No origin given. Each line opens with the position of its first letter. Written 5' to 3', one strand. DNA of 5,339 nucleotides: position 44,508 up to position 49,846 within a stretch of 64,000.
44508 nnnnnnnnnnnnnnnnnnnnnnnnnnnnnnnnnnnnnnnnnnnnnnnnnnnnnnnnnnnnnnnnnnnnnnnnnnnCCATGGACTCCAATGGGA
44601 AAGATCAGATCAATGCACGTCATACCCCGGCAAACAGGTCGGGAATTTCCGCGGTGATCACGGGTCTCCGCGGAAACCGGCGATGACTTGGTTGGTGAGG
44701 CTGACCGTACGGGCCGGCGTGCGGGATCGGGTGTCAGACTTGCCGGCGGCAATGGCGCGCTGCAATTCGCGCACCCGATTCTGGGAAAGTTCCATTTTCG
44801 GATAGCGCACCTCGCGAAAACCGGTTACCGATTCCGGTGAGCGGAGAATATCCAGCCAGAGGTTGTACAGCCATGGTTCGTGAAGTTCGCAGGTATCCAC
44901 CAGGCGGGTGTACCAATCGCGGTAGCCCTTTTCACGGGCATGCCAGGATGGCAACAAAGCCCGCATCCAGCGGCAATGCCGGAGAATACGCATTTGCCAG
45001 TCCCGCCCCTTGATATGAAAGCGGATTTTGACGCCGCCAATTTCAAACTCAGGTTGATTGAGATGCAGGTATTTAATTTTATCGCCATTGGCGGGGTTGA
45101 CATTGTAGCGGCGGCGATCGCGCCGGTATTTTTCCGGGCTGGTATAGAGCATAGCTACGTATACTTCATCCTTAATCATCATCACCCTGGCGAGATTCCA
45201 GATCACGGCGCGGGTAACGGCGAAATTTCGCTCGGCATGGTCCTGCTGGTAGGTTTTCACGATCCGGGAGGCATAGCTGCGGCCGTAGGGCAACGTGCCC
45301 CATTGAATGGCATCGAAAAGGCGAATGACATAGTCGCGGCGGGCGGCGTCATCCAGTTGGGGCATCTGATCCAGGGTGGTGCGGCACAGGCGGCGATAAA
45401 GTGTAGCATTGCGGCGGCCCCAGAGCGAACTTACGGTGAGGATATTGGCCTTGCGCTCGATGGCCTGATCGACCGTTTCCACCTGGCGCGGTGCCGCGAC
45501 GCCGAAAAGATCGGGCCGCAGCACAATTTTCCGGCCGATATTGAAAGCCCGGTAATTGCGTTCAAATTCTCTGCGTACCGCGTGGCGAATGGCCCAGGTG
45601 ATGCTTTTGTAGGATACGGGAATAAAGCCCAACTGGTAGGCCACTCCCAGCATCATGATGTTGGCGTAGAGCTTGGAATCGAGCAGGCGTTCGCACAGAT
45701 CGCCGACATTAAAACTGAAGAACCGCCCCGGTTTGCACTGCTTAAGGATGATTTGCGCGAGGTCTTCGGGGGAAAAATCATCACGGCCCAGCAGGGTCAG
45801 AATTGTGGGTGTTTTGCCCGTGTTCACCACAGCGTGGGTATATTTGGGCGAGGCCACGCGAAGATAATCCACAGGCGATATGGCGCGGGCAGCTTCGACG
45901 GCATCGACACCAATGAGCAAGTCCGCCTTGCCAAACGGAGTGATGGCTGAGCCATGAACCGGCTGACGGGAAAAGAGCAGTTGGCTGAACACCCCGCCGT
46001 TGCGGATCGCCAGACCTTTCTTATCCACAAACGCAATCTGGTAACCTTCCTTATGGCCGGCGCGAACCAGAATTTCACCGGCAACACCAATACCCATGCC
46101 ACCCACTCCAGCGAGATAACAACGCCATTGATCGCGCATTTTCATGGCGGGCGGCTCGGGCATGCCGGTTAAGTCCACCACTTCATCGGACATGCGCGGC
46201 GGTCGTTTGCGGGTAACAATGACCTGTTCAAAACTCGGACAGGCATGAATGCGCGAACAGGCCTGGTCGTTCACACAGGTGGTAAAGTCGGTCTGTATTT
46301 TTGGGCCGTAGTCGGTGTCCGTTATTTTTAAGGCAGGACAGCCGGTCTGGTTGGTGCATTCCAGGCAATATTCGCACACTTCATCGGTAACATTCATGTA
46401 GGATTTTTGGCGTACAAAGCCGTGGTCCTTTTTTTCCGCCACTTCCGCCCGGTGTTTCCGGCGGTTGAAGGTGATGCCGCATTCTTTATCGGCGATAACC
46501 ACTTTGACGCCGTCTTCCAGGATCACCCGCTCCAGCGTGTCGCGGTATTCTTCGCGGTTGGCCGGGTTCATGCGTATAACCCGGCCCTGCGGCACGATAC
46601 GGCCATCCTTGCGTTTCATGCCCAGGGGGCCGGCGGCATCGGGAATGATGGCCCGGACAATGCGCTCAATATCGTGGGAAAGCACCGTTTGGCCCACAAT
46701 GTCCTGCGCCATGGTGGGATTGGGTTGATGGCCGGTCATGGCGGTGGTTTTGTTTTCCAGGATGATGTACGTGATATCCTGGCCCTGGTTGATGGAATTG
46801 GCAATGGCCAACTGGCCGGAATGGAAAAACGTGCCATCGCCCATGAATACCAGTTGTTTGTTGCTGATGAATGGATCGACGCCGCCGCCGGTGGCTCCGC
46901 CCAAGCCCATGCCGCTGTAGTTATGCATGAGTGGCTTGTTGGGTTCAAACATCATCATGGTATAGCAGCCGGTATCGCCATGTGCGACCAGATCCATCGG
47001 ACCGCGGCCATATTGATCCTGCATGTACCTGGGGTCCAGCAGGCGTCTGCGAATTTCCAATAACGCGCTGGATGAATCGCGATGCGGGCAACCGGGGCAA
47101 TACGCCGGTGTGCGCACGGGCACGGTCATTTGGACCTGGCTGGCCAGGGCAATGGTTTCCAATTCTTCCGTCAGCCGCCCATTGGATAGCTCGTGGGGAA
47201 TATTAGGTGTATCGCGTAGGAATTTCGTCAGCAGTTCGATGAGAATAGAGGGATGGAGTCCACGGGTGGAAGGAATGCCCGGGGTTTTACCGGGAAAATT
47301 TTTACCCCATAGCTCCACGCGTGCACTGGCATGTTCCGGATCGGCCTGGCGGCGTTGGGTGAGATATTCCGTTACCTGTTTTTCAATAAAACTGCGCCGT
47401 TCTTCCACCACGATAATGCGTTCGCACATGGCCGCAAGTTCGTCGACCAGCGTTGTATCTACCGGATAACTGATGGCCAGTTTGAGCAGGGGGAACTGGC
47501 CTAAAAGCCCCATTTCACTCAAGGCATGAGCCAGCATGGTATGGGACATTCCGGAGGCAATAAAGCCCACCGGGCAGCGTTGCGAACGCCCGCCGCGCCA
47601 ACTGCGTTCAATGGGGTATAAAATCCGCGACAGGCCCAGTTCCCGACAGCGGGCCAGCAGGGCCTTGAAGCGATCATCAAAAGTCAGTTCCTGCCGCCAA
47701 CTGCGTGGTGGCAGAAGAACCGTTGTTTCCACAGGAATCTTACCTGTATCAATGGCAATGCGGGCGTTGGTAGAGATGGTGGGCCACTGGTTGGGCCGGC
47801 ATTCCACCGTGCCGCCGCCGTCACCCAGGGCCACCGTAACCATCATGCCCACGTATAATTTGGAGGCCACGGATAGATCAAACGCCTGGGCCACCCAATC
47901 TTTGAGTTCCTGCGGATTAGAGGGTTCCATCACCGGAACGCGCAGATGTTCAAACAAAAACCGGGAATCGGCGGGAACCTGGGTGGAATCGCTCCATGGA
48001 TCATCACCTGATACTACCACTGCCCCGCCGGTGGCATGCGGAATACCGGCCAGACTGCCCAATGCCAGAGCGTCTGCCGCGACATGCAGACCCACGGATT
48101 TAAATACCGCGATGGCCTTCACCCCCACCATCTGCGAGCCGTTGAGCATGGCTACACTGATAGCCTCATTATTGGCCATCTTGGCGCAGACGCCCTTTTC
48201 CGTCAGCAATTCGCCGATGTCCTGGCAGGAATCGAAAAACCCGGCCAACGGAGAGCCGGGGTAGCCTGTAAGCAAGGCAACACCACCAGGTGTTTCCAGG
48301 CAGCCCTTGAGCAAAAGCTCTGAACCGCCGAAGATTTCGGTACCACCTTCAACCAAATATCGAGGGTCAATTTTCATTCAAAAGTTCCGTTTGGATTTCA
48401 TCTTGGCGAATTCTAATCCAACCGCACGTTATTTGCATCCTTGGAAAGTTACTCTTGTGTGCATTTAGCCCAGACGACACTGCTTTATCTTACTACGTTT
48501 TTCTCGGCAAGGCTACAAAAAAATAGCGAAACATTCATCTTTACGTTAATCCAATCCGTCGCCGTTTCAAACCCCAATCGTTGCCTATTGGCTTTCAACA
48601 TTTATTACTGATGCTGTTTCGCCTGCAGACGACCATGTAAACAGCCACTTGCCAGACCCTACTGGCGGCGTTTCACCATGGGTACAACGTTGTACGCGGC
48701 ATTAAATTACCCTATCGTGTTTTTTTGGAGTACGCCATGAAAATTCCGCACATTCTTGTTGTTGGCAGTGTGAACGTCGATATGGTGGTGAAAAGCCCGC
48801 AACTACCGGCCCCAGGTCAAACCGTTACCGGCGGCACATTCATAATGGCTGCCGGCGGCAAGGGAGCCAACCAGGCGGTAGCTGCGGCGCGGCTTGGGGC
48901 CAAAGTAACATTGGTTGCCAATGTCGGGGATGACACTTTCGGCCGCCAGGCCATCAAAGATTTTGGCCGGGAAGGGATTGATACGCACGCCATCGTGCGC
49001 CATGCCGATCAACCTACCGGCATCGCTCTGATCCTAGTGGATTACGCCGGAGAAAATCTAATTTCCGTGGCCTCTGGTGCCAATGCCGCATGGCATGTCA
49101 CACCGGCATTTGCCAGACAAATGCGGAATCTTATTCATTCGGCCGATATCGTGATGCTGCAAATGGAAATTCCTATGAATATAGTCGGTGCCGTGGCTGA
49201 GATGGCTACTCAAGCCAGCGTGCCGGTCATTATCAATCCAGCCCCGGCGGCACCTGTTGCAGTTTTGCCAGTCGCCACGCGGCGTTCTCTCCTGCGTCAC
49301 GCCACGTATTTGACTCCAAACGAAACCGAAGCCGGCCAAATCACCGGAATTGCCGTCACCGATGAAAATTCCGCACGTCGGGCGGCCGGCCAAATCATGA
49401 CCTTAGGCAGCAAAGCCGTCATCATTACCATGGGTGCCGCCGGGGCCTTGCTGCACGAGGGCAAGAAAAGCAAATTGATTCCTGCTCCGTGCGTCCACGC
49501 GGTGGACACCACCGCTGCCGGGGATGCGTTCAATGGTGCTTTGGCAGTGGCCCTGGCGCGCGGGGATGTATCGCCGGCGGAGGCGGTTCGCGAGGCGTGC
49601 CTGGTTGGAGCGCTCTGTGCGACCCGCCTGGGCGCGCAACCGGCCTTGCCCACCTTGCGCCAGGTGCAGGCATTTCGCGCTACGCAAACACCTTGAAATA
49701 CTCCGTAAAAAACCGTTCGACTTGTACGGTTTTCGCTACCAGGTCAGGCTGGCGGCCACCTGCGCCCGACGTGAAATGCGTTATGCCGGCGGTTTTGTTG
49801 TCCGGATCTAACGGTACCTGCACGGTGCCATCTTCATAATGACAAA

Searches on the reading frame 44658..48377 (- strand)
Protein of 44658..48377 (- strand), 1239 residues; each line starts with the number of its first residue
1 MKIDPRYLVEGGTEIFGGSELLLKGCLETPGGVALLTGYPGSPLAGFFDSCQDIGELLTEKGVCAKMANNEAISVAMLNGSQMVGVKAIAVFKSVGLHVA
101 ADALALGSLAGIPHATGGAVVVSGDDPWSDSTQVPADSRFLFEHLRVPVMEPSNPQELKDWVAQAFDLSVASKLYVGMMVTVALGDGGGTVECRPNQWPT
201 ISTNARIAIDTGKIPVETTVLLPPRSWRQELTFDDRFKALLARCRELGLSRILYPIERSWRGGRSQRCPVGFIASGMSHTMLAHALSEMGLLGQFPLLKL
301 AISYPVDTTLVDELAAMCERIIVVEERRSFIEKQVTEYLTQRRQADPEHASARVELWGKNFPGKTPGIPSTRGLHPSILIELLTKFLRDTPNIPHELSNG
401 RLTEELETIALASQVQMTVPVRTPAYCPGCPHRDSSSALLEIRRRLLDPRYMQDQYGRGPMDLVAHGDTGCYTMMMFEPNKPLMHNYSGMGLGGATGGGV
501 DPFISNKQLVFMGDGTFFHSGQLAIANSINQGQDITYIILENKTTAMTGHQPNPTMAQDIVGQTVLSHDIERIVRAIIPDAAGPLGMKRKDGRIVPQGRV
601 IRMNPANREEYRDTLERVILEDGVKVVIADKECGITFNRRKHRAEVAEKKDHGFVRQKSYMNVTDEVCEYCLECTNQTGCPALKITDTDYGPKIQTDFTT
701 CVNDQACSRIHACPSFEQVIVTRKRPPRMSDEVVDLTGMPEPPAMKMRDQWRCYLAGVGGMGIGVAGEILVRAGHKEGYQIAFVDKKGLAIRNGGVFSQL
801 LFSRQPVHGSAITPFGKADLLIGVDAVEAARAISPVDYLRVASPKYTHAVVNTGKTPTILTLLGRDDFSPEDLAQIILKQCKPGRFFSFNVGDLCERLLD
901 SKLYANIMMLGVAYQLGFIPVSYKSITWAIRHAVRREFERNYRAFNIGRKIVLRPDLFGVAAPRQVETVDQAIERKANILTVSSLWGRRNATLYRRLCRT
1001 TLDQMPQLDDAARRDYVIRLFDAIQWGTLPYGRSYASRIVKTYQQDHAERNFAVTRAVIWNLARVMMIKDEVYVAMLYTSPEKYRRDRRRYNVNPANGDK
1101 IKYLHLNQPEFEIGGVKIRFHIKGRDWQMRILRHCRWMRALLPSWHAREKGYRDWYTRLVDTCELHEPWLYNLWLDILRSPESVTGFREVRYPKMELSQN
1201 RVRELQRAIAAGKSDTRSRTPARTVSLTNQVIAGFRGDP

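Call 37: search_protein_families(library=pfam, proteins=[window:44658-48377:-], max_evalue=0.0001)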
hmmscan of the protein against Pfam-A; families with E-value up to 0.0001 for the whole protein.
window:44658-48377:- (1239 aa): 3 families
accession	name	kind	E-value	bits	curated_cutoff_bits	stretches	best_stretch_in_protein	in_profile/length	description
PF01558.24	POR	-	4.2e-16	60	27.4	1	759-949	1-172/173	Pyruvate ferredoxin/flavodoxin oxidoreductase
PF20169.3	DUF6537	-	7.2e-12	46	27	1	1028-1201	17-200/203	Family of unknown function (DUF6537)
PF02775.26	TPP_enzyme_C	-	1.6e-11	44.7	21.9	1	468-577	1-120/151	Thiamine pyrophosphate enzyme, C-terminal TPP binding domain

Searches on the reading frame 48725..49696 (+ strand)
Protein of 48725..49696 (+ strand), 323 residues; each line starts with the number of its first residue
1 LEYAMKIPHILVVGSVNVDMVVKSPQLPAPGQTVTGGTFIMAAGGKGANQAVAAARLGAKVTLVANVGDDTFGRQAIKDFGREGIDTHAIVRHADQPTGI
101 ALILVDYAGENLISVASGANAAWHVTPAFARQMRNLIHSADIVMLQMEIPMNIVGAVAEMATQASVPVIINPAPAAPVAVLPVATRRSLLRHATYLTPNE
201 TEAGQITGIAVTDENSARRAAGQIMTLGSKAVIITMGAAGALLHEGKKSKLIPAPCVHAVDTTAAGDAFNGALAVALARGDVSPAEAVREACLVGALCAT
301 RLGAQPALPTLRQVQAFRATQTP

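Call 37: search_protein_families(library=pfam, proteins=[window:48725-49696:+], max_evalue=0.0001)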
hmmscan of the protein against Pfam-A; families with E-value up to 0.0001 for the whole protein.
window:48725-49696:+ (323 aa): 2 families
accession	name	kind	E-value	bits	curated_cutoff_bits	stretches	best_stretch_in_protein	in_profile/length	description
PF00294.29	PfkB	-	2.8e-64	217.8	25.8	1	9-310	3-301/302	pfkB family carbohydrate kinase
PF08543.17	Phos_pyr_kin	-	2.3e-12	47.3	27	1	153-291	74-224/246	Phosphomethylpyrimidine kinase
